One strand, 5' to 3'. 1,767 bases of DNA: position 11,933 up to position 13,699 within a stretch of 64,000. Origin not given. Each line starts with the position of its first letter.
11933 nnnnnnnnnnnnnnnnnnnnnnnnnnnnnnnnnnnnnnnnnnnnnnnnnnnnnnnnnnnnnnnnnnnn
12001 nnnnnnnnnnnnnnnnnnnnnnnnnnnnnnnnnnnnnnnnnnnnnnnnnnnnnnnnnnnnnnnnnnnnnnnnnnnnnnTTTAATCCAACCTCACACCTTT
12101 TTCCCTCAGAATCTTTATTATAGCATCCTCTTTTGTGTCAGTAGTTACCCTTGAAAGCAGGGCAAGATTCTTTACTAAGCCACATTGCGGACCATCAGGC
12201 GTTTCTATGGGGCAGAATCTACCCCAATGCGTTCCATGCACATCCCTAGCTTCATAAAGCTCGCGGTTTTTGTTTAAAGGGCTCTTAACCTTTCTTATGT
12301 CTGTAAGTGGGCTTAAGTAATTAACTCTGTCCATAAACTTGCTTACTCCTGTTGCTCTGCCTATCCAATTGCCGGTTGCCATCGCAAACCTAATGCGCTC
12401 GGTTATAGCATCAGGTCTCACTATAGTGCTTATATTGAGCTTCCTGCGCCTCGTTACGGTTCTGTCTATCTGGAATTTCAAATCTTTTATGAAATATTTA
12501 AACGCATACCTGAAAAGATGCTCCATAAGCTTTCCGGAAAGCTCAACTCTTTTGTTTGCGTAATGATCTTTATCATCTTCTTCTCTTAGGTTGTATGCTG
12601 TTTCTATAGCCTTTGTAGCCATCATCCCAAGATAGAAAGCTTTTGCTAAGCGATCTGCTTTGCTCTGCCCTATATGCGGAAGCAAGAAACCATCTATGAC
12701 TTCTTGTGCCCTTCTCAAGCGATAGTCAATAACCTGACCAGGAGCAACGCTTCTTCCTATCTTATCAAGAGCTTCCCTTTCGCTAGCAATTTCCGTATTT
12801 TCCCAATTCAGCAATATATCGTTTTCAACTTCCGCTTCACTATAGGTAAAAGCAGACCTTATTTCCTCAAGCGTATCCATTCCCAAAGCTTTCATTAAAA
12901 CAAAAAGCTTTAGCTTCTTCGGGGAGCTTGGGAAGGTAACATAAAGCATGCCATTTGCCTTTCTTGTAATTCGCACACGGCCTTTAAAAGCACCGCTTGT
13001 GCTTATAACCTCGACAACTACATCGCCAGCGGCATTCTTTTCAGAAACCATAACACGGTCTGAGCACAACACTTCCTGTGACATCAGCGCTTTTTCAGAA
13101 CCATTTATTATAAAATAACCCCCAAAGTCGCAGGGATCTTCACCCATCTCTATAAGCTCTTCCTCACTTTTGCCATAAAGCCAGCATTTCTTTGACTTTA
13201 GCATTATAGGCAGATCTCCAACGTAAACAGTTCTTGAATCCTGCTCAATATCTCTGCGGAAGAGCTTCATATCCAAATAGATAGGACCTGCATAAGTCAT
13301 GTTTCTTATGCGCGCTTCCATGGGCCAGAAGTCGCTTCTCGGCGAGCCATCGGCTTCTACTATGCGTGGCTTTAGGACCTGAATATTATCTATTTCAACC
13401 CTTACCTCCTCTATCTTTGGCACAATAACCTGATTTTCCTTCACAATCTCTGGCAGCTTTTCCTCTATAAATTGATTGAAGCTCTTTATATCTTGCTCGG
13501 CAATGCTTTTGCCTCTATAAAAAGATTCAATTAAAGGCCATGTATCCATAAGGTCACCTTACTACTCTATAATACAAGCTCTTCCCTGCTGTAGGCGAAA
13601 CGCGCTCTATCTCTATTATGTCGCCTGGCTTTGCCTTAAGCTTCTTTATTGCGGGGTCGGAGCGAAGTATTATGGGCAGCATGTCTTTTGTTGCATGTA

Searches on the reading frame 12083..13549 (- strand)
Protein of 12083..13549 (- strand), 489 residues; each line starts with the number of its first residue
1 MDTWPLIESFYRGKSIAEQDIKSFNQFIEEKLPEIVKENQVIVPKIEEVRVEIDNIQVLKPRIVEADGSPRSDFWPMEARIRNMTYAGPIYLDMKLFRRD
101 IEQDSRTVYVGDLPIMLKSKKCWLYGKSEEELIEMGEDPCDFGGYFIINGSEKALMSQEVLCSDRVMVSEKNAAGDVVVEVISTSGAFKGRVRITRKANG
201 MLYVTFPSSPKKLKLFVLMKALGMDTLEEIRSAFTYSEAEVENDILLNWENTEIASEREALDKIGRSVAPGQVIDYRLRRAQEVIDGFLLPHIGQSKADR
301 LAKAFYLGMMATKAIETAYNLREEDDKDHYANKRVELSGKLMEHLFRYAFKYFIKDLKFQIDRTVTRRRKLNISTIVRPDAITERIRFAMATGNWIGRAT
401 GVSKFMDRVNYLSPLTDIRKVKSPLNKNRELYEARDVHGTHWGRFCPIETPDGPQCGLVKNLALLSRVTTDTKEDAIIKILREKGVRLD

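Call 81: search_protein_families(library=pfam, proteins=[window:12083-13549:-], max_evalue=0.001)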
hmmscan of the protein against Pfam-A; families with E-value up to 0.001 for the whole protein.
window:12083-13549:- (489 aa): 3 families
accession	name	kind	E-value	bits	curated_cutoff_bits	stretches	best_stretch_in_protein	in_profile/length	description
PF04563.20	RNA_pol_Rpb2_1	-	5.1e-52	176.8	28.2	1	17-384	3-203/203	RNA polymerase beta subunit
PF04565.21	RNA_pol_Rpb2_3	-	1.4e-24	86.4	21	1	405-468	2-68/68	RNA polymerase Rpb2, domain 3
PF04561.19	RNA_pol_Rpb2_2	-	1e-23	84.4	21.7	1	165-336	4-190/190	RNA polymerase Rpb2, domain 2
